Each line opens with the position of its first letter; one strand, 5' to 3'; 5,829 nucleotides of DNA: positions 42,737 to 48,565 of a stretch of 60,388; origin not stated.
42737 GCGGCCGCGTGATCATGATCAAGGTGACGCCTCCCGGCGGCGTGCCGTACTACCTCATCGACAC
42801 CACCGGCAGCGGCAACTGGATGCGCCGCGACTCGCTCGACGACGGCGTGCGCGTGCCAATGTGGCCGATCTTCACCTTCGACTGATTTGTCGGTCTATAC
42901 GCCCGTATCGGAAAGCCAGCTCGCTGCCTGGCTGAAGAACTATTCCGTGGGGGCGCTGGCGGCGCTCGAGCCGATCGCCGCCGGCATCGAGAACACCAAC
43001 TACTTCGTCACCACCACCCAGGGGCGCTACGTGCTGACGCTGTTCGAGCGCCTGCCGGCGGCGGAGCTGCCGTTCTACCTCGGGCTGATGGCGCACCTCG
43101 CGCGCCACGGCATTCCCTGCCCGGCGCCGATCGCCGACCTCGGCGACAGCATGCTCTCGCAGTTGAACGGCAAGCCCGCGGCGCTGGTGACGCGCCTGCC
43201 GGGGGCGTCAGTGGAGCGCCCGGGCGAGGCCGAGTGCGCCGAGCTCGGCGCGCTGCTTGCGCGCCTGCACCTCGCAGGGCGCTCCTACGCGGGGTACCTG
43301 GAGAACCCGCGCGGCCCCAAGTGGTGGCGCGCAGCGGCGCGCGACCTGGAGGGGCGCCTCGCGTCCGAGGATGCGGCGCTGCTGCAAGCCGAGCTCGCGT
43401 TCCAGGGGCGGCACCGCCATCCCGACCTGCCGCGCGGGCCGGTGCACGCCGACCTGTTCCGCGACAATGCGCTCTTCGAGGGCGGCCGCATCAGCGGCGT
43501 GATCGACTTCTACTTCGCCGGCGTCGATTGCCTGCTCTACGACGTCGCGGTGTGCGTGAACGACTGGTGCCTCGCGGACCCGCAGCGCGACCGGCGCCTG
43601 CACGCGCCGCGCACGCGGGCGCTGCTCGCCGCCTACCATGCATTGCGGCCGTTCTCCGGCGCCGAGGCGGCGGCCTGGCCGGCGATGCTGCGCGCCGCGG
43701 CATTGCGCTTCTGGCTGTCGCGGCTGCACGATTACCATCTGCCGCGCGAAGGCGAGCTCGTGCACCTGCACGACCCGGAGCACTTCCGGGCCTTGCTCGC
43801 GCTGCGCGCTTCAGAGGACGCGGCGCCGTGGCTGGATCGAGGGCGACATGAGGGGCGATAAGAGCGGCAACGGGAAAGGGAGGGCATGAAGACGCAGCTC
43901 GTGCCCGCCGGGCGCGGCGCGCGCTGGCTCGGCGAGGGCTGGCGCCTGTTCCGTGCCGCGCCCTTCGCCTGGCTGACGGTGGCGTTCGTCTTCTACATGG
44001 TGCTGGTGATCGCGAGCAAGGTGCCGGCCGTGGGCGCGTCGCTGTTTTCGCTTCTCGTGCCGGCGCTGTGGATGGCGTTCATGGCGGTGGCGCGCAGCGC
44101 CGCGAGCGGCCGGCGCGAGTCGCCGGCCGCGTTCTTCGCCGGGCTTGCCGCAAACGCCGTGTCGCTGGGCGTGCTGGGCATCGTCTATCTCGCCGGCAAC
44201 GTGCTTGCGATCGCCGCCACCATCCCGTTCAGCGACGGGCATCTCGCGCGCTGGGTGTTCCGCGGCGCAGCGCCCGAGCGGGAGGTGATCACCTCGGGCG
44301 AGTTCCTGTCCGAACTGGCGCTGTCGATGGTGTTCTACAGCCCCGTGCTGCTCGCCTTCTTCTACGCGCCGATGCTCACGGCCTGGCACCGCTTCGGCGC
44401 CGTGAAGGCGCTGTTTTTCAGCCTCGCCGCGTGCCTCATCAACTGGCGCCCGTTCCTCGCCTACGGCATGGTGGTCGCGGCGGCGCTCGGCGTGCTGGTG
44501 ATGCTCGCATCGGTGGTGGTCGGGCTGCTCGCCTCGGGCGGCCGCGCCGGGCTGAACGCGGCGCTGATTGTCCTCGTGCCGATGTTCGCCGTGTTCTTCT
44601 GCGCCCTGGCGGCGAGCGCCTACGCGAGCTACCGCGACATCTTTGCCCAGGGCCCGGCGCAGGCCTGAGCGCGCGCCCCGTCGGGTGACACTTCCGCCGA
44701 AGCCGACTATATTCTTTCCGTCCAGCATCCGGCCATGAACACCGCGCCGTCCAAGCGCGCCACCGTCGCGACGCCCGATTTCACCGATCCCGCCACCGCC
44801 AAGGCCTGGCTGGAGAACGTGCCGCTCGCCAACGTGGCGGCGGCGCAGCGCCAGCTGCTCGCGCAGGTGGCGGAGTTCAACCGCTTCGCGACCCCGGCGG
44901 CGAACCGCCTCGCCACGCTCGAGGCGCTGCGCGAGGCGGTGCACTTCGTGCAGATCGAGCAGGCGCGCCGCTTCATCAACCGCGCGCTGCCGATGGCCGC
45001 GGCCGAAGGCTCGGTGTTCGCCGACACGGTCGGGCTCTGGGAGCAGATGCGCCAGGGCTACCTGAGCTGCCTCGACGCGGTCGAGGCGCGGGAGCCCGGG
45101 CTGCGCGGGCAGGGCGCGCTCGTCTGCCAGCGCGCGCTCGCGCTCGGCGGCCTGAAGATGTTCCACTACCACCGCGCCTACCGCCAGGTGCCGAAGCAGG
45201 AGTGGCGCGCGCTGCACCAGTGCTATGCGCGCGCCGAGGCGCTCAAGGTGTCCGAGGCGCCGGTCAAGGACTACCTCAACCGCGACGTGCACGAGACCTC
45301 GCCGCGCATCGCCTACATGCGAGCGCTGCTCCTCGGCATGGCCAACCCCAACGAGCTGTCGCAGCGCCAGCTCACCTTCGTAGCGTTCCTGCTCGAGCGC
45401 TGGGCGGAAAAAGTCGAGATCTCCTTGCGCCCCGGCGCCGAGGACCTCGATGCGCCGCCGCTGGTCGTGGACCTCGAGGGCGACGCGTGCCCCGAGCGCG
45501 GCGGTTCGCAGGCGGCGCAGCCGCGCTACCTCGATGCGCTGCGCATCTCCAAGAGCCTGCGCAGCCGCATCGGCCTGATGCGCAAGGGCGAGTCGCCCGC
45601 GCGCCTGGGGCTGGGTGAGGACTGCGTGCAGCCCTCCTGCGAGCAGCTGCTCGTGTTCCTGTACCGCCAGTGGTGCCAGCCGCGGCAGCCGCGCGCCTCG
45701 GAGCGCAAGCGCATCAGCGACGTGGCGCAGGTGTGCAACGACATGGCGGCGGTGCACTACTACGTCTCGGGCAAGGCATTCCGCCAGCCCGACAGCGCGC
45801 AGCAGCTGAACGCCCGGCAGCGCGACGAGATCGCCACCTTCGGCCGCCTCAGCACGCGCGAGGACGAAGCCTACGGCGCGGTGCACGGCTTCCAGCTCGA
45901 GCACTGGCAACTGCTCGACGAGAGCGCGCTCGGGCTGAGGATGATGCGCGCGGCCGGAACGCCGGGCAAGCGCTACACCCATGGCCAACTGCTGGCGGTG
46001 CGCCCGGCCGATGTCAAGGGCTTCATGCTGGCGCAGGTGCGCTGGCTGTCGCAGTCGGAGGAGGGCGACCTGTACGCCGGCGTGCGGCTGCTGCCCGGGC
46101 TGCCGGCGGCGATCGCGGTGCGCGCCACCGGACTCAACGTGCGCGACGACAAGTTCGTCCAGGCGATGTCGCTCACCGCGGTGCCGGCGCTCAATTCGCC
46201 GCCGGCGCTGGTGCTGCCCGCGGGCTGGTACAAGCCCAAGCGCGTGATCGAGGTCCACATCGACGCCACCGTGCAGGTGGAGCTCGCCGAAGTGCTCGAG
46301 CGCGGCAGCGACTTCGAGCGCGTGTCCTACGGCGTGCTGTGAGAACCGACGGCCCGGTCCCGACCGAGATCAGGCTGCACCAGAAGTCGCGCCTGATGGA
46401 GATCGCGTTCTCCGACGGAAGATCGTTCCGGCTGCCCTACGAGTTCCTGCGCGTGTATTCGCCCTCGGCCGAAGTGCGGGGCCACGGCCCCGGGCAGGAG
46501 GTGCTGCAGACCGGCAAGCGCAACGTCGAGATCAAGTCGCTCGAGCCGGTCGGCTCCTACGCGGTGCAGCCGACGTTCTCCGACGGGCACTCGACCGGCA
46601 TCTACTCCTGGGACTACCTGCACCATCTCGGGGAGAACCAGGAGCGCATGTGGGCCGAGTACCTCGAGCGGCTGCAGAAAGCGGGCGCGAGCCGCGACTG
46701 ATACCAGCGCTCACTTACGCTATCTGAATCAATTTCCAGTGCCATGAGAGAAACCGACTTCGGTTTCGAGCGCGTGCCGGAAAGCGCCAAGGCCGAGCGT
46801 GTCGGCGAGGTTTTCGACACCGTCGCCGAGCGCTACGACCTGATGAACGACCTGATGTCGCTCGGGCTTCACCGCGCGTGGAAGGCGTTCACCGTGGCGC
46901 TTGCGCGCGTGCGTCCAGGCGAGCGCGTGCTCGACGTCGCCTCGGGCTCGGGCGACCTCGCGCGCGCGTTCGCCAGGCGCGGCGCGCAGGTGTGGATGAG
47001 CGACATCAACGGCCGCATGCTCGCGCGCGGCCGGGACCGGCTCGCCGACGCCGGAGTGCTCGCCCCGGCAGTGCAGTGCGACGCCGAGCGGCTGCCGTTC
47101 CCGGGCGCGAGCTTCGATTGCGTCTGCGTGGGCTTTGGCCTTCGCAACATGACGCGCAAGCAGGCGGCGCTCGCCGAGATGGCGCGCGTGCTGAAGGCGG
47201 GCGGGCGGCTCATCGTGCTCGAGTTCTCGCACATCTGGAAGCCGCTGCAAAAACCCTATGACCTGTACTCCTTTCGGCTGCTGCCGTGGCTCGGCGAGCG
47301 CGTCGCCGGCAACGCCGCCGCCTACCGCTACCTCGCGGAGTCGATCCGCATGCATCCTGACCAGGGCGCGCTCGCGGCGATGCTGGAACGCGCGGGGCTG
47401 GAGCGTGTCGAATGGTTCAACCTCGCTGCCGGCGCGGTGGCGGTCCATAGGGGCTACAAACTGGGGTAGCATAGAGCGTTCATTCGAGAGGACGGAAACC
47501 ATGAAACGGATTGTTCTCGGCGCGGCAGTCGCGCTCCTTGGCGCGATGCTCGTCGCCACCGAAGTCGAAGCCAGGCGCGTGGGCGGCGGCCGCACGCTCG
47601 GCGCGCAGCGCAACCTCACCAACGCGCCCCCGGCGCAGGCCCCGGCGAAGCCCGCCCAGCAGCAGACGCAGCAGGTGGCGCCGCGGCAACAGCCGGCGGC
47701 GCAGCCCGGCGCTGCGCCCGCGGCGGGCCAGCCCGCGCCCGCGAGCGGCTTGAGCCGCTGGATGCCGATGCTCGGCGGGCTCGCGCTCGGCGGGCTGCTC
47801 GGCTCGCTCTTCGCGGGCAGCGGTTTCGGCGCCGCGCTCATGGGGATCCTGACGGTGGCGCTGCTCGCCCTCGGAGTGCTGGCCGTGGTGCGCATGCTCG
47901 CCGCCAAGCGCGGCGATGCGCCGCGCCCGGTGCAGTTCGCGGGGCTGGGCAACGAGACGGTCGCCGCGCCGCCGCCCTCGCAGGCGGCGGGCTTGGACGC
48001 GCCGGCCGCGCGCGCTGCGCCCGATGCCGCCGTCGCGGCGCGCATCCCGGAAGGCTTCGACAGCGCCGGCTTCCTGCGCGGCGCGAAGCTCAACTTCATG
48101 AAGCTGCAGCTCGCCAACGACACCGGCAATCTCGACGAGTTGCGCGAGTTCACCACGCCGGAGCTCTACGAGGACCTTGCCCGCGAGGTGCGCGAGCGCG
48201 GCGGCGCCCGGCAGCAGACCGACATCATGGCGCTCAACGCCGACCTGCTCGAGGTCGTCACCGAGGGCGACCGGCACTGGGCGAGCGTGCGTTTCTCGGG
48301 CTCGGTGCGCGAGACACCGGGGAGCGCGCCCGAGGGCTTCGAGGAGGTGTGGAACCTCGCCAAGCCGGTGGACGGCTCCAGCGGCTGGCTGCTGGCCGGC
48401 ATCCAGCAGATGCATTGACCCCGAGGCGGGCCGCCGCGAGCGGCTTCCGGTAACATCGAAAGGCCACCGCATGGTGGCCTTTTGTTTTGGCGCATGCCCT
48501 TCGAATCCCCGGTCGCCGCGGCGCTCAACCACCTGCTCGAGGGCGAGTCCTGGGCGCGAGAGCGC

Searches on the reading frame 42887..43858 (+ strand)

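Call 70: search_protein_families(library=pfam, proteins=[window:42887-43858:+])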
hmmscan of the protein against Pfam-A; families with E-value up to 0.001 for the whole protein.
window:42887-43858:+ (324 aa): 1 family
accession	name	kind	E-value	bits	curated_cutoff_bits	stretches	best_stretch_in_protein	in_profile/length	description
PF01636.29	APH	-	2.6e-46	158.8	23.2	1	27-256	2-239/239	Phosphotransferase enzyme family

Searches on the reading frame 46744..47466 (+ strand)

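Call 70: search_protein_families(library=pfam, proteins=[window:46744-47466:+])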
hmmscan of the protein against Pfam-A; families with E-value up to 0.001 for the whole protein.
window:46744-47466:+ (241 aa): 7 families
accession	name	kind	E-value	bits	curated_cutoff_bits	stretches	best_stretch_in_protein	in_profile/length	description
PF01209.24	Ubie_methyltran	-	6.4e-73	245.4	20.1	1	15-239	4-233/233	ubiE/COQ5 methyltransferase family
PF08241.18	Methyltransf_11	-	1.8e-21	77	21.2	1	63-158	1-95/95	Methyltransferase domain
PF13649.12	Methyltransf_25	-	3.1e-21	76.3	27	1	62-154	1-97/97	Methyltransferase domain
PF13847.12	Methyltransf_31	-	1.2e-11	45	27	1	58-169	3-126/145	Methyltransferase domain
PF08242.18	Methyltransf_12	-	5.5e-11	43.5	30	1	63-156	1-98/98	Methyltransferase domain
PF13489.12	Methyltransf_23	-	1.8e-10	41.2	27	1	45-222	8-162/164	Methyltransferase domain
PF20922.3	Anamorsin_N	-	0.00042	20.5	27.1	1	119-160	47-89/163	Anamorsin, N-terminal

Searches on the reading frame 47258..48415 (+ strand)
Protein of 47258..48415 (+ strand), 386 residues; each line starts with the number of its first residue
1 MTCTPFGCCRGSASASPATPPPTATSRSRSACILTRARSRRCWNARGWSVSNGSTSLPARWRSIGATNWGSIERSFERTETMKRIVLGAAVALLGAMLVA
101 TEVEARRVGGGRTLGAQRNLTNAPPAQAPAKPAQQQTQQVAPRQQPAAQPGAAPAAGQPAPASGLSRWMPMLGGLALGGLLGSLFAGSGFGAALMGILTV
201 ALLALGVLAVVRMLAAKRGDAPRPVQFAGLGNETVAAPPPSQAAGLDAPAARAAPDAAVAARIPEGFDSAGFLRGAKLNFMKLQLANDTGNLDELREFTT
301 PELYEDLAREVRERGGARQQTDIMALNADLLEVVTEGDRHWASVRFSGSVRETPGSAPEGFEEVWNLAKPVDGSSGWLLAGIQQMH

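Call 70: search_protein_families(library=pfam, proteins=[window:47258-48415:+])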
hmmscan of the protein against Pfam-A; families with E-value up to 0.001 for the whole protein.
window:47258-48415:+ (386 aa): 1 family
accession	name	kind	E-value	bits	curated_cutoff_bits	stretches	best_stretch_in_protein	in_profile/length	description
PF04280.21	Tim44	-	1.8e-19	70.8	29.6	1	261-384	9-147/147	Tim44-like domain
